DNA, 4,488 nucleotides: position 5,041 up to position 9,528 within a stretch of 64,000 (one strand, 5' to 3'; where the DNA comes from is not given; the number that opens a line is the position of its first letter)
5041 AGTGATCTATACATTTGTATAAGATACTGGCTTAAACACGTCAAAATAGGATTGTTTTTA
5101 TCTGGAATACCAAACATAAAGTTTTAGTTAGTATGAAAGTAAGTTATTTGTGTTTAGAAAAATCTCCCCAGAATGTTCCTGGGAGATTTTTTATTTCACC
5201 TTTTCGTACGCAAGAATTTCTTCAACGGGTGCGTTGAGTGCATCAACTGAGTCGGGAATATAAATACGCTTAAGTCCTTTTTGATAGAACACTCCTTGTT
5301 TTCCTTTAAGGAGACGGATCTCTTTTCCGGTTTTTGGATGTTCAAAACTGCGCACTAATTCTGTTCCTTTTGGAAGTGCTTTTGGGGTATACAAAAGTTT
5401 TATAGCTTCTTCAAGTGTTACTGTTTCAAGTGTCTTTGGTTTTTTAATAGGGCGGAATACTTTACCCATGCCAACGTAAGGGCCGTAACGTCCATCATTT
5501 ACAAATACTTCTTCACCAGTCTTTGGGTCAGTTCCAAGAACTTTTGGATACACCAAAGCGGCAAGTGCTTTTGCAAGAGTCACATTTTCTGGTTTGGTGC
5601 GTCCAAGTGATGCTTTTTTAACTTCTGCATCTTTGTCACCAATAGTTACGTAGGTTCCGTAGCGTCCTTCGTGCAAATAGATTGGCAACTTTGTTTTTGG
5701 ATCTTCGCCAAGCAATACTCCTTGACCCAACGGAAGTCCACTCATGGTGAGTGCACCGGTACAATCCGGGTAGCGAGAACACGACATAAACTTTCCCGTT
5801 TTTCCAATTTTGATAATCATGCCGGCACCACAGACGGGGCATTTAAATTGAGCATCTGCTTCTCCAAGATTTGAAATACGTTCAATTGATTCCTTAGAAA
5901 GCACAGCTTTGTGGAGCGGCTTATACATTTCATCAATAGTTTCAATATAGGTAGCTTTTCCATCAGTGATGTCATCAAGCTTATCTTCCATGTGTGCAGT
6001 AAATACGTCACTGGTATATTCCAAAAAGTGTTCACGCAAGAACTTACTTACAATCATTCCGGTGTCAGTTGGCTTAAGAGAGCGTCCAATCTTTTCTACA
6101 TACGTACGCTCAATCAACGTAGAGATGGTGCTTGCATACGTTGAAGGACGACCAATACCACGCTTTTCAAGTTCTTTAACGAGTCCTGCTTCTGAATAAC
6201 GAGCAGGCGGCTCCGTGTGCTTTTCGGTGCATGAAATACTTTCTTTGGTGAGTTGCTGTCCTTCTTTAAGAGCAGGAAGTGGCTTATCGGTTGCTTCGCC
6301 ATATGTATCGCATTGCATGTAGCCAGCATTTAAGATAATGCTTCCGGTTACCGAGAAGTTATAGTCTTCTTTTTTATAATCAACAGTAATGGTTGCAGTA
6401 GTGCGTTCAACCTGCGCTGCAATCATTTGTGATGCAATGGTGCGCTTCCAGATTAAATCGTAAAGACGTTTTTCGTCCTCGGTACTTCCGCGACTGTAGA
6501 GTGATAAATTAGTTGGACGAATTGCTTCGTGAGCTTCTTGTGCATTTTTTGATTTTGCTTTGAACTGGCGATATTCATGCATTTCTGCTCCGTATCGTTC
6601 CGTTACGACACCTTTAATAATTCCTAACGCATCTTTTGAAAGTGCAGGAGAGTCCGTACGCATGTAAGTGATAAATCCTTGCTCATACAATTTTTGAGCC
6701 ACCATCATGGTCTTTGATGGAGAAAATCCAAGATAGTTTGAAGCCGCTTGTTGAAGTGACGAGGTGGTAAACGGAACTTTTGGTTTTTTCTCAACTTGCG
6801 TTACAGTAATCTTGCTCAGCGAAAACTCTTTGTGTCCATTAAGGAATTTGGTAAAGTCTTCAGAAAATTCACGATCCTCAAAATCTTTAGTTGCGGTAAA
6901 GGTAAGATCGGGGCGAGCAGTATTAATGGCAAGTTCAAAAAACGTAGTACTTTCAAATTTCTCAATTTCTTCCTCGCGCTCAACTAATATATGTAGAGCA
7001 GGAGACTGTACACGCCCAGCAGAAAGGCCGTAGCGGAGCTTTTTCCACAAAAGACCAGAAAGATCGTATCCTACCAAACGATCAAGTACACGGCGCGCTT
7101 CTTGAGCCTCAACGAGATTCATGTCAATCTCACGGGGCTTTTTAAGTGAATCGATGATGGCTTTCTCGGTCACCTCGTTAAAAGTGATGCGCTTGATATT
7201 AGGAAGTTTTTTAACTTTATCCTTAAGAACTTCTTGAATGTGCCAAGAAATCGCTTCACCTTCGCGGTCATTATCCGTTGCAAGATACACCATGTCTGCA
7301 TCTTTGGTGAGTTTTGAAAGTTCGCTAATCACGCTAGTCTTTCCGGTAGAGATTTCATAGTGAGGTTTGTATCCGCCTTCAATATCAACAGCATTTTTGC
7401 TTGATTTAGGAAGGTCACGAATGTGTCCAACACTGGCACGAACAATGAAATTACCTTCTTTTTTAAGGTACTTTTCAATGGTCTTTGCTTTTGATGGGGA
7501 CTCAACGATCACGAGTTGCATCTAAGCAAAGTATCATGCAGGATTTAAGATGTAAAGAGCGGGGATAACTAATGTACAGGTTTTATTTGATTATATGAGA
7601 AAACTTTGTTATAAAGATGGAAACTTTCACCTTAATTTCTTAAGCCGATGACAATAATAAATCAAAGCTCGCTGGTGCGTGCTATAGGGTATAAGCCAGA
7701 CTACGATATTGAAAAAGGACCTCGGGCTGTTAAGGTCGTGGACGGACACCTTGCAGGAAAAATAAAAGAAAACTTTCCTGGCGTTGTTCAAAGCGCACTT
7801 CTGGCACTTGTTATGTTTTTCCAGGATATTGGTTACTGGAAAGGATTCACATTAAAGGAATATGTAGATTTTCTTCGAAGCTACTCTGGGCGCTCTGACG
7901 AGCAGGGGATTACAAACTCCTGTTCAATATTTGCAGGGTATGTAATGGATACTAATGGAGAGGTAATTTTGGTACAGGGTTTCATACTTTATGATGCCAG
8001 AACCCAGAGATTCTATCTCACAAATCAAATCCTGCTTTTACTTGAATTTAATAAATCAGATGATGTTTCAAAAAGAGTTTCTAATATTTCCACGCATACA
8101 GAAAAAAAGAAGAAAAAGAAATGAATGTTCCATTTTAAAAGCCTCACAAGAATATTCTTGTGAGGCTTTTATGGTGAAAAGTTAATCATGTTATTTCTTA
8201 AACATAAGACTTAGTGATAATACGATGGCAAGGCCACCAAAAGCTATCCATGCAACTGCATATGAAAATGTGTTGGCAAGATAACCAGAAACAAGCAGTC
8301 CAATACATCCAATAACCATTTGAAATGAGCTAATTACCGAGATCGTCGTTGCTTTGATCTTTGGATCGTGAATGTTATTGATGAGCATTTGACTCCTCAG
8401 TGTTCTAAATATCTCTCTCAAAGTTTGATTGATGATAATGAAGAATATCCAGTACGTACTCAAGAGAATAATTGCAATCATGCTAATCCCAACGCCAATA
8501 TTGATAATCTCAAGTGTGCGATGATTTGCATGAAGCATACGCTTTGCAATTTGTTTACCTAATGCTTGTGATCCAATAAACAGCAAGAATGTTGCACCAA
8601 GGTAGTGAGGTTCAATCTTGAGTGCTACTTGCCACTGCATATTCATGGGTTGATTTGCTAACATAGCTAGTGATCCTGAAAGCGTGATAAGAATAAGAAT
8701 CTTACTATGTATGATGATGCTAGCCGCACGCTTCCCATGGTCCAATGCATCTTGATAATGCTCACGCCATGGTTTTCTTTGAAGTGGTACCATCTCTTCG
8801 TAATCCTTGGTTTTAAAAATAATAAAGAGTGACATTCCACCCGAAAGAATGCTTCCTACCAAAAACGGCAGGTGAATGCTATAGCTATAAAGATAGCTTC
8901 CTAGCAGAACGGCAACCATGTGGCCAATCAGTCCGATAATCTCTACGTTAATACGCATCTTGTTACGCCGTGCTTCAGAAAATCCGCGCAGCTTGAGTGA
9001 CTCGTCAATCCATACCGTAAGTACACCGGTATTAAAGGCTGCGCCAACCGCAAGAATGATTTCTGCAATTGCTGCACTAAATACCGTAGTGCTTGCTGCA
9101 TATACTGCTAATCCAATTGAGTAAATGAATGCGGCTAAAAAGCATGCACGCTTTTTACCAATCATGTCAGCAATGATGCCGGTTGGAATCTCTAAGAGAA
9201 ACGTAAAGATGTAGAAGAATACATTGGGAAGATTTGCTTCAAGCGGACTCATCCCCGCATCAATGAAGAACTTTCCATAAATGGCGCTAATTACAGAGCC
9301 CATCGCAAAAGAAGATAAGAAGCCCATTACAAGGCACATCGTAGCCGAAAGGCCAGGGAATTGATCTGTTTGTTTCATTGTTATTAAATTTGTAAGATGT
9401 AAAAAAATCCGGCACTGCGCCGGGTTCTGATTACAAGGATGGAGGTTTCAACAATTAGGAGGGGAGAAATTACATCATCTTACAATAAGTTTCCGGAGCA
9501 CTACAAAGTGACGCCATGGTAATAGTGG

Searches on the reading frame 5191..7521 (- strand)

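Call 7: search_protein_families(library=pfam, proteins=[window:5191-7521:-], max_evalue=0.00001)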
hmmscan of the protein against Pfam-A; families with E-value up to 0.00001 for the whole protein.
window:5191-7521:- (776 aa): 4 families
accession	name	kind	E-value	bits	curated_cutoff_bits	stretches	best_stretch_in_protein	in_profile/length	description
PF01131.25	Topoisom_bac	-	2.6e-120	402.6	35.1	1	132-529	2-410/411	DNA topoisomerase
PF13368.11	Toprim_C_rpt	-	1.3e-29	102.4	22.3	2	665-719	1-55/57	Topoisomerase C-terminal repeat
PF01751.28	Toprim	-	4.3e-22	78.5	23.1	1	2-116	1-95/96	Toprim domain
PF01396.24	Zn_ribbon_Top1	-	9.6e-11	41.7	32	1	560-588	3-31/39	Topoisomerase DNA binding C4 zinc finger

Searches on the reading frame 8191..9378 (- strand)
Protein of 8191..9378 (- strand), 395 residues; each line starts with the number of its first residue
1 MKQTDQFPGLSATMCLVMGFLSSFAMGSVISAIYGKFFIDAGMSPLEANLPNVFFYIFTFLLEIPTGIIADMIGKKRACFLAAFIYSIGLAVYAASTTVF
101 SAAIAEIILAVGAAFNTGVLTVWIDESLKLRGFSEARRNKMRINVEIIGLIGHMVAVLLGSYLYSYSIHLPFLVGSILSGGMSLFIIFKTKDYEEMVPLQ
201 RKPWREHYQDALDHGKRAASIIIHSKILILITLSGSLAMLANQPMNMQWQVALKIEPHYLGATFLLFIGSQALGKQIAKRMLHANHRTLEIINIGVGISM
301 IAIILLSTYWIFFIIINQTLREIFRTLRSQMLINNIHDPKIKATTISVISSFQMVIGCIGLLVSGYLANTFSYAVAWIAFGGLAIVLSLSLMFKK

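Call 19: search_protein_families(library=pfam, proteins=[window:8191-9378:-], max_evalue=0.001)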
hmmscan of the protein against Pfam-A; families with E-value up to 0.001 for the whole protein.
window:8191-9378:- (395 aa): 1 family
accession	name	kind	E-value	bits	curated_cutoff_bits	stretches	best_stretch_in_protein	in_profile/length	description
PF07690.21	MFS_1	-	1.7e-15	57.2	33.4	1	17-313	3-302/347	Major Facilitator Superfamily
